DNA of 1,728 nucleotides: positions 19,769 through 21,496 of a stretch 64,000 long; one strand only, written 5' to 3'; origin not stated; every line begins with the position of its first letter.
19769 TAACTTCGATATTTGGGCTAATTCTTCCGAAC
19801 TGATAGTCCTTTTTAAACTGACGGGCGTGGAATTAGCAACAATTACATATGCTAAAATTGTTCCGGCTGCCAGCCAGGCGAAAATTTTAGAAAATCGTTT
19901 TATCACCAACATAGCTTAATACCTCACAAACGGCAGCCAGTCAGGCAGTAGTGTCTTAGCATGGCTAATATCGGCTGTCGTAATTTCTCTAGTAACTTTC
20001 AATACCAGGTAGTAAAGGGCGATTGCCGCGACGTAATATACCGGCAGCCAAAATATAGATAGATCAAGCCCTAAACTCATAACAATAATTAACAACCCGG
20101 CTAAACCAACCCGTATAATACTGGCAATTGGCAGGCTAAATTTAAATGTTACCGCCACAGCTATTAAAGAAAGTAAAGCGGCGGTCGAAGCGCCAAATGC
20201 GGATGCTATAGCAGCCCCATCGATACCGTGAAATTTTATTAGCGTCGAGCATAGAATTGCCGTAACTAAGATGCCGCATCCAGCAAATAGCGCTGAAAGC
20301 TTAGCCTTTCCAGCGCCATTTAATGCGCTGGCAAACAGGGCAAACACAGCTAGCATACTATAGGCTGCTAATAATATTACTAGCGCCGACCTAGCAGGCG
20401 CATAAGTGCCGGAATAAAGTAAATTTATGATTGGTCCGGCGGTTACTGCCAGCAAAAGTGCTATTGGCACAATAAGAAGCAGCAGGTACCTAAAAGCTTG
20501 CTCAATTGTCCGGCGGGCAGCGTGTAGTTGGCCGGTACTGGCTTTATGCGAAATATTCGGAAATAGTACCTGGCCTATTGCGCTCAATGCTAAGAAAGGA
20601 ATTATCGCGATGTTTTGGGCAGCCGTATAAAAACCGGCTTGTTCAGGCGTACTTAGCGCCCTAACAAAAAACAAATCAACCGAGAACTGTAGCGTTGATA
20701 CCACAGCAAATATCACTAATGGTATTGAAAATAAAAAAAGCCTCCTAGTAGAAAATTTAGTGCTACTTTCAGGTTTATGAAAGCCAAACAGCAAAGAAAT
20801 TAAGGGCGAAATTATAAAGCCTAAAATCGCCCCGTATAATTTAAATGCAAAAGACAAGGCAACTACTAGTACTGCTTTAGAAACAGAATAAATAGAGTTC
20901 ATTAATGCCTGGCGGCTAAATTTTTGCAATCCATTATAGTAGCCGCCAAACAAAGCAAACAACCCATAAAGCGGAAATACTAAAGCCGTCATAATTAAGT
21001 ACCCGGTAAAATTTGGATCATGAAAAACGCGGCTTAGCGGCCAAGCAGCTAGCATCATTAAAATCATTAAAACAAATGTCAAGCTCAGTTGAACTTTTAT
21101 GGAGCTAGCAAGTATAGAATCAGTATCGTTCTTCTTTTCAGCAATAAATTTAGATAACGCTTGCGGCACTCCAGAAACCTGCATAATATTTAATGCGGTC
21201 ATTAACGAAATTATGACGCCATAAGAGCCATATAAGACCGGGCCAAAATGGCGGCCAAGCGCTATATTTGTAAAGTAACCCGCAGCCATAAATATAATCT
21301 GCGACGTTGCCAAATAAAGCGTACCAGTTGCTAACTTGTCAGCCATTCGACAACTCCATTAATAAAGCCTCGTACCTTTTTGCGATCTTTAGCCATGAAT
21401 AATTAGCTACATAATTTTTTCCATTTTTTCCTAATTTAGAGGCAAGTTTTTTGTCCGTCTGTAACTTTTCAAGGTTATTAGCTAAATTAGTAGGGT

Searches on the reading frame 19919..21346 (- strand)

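Call 66: search_protein_families(library=ncbifam, proteins=[window:19919-21346:-], max_evalue=1e-10)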
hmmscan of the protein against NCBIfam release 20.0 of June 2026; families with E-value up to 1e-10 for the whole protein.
window:19919-21346:- (476 aa): 1 family
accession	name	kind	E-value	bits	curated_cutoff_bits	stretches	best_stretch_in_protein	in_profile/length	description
TIGR02900.1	spore_V_B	equivalog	2.1e-20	72.9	372.3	1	7-432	3-466/488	stage V sporulation protein B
